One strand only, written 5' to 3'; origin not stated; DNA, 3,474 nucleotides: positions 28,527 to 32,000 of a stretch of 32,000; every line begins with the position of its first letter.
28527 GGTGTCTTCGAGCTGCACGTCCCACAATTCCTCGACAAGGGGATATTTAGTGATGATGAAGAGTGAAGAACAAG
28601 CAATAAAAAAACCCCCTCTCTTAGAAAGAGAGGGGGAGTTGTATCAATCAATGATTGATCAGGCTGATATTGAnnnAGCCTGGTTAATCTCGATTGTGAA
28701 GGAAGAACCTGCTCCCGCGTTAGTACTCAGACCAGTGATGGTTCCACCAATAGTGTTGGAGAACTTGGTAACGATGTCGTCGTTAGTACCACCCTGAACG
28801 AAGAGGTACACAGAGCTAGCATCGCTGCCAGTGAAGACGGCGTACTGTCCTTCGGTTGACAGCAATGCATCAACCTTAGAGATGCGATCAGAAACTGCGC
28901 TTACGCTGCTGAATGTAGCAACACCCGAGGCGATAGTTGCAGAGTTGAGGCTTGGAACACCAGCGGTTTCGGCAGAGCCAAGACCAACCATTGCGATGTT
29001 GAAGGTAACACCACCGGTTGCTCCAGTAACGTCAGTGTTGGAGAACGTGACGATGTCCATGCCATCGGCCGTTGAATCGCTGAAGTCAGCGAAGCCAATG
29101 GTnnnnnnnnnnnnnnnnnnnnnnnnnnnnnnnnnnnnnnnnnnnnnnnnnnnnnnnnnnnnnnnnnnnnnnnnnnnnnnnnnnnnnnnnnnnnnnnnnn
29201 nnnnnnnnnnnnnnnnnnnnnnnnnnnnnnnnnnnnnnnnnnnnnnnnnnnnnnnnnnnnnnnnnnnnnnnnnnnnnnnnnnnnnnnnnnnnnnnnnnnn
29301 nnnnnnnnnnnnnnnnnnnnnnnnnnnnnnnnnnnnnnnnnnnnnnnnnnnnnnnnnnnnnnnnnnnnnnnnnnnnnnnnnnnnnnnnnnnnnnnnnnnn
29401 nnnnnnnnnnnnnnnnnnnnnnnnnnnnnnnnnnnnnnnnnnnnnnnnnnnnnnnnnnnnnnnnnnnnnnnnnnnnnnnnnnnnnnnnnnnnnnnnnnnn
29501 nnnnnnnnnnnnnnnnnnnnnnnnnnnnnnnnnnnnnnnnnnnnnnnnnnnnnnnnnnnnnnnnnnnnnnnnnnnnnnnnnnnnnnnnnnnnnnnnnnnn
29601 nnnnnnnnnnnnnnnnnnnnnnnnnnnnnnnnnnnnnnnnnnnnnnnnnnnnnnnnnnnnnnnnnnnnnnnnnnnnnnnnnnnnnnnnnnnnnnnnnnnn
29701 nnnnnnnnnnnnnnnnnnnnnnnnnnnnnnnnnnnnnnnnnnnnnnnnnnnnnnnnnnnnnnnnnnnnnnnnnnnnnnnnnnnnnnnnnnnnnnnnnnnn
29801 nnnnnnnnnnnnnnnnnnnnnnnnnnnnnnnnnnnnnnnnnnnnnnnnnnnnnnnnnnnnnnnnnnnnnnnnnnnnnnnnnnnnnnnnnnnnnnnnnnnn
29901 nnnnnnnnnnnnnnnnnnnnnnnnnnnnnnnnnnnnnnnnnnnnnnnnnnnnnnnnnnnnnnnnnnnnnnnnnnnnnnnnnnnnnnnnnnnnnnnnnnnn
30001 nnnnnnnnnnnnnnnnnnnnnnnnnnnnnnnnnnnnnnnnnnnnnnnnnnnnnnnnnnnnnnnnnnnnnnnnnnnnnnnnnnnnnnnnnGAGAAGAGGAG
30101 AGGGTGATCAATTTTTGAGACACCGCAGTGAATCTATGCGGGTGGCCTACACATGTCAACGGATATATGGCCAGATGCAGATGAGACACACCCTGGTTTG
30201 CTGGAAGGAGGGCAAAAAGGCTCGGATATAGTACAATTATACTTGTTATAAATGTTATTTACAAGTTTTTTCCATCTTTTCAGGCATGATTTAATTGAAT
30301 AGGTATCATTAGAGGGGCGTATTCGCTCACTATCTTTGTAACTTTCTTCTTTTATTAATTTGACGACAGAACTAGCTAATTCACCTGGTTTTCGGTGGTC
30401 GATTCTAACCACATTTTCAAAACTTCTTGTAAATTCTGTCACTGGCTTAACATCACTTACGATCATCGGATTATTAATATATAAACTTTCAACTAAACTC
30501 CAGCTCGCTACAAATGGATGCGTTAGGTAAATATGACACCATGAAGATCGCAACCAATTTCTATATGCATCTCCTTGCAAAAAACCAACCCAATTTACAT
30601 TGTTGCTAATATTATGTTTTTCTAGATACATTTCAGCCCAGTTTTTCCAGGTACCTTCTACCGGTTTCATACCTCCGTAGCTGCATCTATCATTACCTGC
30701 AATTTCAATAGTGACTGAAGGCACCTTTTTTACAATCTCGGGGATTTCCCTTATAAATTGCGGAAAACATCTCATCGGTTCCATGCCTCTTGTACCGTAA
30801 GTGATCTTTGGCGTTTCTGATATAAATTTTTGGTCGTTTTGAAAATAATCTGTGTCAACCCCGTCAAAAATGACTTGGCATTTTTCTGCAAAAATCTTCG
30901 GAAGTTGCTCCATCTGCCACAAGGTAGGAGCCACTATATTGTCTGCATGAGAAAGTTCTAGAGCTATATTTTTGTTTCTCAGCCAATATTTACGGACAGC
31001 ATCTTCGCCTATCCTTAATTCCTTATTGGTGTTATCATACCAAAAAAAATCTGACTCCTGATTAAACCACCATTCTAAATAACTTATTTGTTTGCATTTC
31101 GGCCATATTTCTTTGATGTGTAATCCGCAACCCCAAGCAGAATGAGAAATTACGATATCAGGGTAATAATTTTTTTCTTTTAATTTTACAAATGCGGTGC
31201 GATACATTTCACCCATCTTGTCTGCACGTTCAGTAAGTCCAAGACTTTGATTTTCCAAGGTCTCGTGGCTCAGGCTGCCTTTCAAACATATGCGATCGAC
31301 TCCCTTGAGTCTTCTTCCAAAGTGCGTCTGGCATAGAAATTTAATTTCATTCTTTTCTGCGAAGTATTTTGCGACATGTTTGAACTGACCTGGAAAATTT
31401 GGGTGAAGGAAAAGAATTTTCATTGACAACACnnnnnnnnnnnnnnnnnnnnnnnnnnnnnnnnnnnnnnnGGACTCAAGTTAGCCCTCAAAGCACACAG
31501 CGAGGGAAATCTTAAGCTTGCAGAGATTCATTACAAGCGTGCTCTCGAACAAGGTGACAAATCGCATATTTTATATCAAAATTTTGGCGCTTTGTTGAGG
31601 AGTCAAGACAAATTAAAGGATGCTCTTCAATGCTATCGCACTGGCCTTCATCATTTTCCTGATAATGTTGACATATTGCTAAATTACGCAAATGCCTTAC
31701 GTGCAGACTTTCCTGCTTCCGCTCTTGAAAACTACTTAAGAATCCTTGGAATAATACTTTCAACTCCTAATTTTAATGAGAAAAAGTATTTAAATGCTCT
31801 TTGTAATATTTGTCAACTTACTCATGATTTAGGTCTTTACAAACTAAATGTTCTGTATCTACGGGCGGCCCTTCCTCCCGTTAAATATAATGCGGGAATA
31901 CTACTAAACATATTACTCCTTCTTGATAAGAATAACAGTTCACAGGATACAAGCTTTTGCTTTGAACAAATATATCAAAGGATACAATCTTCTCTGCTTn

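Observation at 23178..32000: Island-borne export plus surface-protein cassette: HlyD / parvulin-like / cNMP-C39like-ABC facing GT4 -> Ca-binding-repeat protein, with a TPR neighbour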

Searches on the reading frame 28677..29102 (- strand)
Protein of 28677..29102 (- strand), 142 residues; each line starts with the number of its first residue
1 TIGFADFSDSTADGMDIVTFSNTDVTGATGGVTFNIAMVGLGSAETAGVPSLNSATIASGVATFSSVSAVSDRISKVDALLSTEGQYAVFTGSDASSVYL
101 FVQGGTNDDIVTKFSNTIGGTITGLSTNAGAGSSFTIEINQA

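Call 91: search_protein_representatives(protein=window:28677-29102:-)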
Query: 142 residues. Proteins with E-value up to 0.001 (for the whole library): 17; up to 1e-10: 5; up to 1e-30: 2. The best 17 are listed.
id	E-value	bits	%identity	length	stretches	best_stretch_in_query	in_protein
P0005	2.7e-36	140.5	65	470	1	2-140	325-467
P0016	6.5e-36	139.3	68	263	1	2-139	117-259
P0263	1.2e-20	89.9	53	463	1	2-140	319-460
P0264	1.0e-12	64.4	35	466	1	2-134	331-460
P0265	1.0e-10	57.9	45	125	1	26-130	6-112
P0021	1.8e-07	47.4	40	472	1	2-128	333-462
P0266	2.1e-07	47.2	43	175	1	2-92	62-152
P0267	6.6e-07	45.6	40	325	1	2-119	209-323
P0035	7.3e-07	45.5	43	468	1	4-134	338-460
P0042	9.6e-07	45.1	43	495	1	3-131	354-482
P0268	3.7e-06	43.2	40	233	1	3-116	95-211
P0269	6.0e-06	42.5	40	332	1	2-138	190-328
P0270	1.1e-05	41.6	36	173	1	2-117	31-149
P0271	1.5e-05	41.2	53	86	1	55-107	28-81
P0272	2.1e-05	40.8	40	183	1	3-108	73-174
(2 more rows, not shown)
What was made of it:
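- Closest known: SwmA, the S-layer glycoprotein required for swimming in Synechococcus WH8102. Different: The 471-aa family has its own C-terminal domain (call 91) and occurs in lineages outside clade III.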

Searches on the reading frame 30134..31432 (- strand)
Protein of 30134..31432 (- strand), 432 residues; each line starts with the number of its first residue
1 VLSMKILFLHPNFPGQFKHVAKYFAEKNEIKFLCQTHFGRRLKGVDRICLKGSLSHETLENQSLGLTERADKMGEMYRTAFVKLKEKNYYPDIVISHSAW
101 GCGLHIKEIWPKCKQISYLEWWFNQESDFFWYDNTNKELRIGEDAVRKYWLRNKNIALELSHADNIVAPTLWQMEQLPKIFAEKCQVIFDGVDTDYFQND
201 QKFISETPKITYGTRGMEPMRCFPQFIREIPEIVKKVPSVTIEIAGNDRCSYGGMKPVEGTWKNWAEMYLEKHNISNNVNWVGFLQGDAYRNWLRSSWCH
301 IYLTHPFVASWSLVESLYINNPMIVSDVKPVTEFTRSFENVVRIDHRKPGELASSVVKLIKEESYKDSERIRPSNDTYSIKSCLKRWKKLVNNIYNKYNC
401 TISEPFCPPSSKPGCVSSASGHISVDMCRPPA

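Call 3: search_protein_families(library=pfam, proteins=[window:30134-31432:-], max_evalue=0.01)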
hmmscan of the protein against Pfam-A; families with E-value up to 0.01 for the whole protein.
window:30134-31432:- (432 aa): 4 families
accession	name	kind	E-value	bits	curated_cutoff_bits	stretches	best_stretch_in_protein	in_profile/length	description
PF12000.14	Glyco_trans_4_3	-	8.1e-33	114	25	1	27-197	2-168/168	Glycosyl transferase family 4 group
PF00534.26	Glycos_transf_1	-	2.5e-09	37.4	26.4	1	205-371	12-165/172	Glycosyl transferases group 1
PF13692.12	Glyco_trans_1_4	-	2.4e-06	28.3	27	1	225-361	19-141/142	Glycosyl transferases group 1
PF13439.12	Glyco_transf_4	-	0.0059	17.1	28.5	0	87-195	69-169/170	Glycosyltransferase Family 4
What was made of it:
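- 30134..31432 (-): GT4-family (GT-B) glycosyltransferase with a PF12000 N-terminal domain. The likely start is the ATG at 31423. PF12000 at 114 bits and PF00534 at 37.4 bits (call 3).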

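Call 5: search_protein_families(library=ncbifam, proteins=[window:30134-31432:-], max_evalue=0.1)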
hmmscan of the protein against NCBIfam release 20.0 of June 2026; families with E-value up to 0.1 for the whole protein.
window:30134-31432:- (432 aa): 5 families
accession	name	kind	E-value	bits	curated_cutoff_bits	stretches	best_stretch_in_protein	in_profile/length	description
NF041876.1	EPS_EpsE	equivalog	9.1e-09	35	400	1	175-364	178-363/389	exopolysaccharide biosynthesis GT4 family glycosyltransferase EpsE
NF053513.1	Gtran_IagA_BgsA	equivalog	0.00044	19.4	460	1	272-389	211-326/333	LTA glycolipid anchor biosynthesis glycosyltransferase, IagA/BgsA family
NF038255.1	exopoly_VpsD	equivalog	0.0035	16.3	300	1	176-394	170-379/381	VpsD family glycosyltransferase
TIGR04047.1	MSMEG_0565_glyc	hypoth_equivalog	0.021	13.9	259.85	0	314-368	294-347/373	MSMEG_0565 family glycosyltransferase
NF046085.1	XrtY_assoc_Gly1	equivalog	0.078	11.8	400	0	270-370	258-357/387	XrtY-associated glycosyltransferase XYAG1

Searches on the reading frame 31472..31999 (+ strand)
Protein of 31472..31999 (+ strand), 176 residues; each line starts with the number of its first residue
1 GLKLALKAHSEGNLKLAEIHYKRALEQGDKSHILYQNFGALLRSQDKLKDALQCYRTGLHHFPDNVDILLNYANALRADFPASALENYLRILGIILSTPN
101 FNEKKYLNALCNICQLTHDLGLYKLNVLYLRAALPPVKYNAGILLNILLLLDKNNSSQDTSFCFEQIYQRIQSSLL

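Call 79: search_protein_families(library=pfam, proteins=[window:31472-31999:+], max_evalue=0.1)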
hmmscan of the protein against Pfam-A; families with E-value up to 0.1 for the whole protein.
window:31472-31999:+ (176 aa): 11 families
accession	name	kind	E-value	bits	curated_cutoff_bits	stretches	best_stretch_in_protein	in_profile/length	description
PF13428.12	TPR_14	-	4.9e-06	27.1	23.5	1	38-74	7-43/44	Tetratricopeptide repeat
PF24575.1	TPR_Slam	-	7.8e-05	23.5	35.2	1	2-79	19-94/104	Surface lipoprotein assembly modifier, N-terminal TPR repeats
PF00515.34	TPR_1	-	9.3e-05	22.5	27.8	1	39-65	8-34/34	Tetratricopeptide repeat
PF13431.12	TPR_17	-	0.00017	22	24.4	2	20-53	1-34/34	Tetratricopeptide repeat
PF13414.12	TPR_11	-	0.00019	21.5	26.8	1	40-76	2-38/42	TPR repeat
PF13432.12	TPR_16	-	0.00041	21.2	32.7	1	41-78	6-43/65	Tetratricopeptide repeat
PF14559.12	TPR_19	-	0.0015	19.2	25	1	43-76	2-35/68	Tetratricopeptide repeat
PF07719.23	TPR_2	-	0.0073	16.8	27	1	35-65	4-34/34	Tetratricopeptide repeat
PF08311.18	Mad3_BUB1_I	-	0.01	16.2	31.4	0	27-59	91-123/123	Mad3/BUB1 homology region 1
PF13424.12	TPR_12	-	0.013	16.1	30.1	1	9-58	14-71/77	Tetratricopeptide repeat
PF23240.1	HAT_PRP39_N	-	0.048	14.2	27.7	1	10-82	26-98/168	PRP39 N-terminal HAT repeat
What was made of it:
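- Checked: The partial ORF from 31469 passes the TPR_14 cutoff (27.1 against 23.5 bits; call 79).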
